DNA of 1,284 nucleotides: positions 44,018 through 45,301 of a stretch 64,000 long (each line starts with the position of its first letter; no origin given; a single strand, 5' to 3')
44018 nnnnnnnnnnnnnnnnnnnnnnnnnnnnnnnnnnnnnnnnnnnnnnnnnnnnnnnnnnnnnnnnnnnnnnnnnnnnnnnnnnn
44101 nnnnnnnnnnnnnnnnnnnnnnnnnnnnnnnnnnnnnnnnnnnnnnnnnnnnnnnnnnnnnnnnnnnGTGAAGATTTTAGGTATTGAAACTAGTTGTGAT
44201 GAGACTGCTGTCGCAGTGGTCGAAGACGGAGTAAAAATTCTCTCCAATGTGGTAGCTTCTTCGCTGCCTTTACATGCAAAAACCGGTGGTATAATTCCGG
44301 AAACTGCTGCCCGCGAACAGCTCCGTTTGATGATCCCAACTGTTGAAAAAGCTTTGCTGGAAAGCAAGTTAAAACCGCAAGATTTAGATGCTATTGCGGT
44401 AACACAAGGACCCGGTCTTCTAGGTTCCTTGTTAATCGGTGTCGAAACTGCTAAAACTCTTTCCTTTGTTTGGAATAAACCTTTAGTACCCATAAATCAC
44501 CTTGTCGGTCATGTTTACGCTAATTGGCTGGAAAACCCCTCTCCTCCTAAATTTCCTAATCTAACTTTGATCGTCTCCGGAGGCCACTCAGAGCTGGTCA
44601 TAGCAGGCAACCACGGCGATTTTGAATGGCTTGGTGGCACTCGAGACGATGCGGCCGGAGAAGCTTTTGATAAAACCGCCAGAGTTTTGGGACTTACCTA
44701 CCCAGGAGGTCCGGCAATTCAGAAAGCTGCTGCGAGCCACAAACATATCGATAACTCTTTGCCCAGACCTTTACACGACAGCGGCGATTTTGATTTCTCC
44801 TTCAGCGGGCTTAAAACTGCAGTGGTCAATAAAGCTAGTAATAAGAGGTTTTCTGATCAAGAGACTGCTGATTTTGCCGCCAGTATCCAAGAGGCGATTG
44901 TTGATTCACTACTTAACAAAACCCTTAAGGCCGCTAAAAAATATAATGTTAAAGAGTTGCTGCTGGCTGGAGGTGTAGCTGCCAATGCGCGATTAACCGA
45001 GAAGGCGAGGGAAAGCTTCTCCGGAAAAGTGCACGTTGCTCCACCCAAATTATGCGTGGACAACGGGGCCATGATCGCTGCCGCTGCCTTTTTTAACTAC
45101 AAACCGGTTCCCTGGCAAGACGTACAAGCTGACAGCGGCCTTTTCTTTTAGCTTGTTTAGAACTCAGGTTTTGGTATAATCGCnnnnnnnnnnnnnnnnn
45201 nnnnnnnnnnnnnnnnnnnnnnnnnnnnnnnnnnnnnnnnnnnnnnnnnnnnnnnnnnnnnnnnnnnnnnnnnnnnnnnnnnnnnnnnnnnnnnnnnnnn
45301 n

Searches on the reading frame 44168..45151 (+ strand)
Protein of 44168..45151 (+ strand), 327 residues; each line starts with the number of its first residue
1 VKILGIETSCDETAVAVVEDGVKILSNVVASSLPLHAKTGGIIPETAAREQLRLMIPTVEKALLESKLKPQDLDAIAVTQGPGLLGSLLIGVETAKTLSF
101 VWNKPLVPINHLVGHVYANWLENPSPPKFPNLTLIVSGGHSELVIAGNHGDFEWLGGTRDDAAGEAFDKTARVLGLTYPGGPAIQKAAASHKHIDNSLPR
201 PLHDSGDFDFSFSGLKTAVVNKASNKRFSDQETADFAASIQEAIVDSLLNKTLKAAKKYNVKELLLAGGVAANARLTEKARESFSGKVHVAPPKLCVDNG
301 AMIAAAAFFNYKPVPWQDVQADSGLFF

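Call 85: search_protein_families(library=pfam, proteins=[window:44168-45151:+], max_evalue=0.00001)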
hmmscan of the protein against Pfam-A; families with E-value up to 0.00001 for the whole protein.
window:44168-45151:+ (327 aa): 3 families
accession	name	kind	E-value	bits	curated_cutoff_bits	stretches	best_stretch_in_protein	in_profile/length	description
PF00814.31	TsaD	-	4.1e-90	302.5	24.8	1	23-304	1-263/264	tRNA N6-adenosine threonylcarbamoyltransferase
PF22521.2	HypF_C_2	-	1e-07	32.4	27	1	163-287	96-220/241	Carbamoyltransferase, Kae1-like Domain, second subdomain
PF02543.21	Carbam_trans_N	-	2e-07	31.2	24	0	230-306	270-345/346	Carbamoyltransferase N-terminus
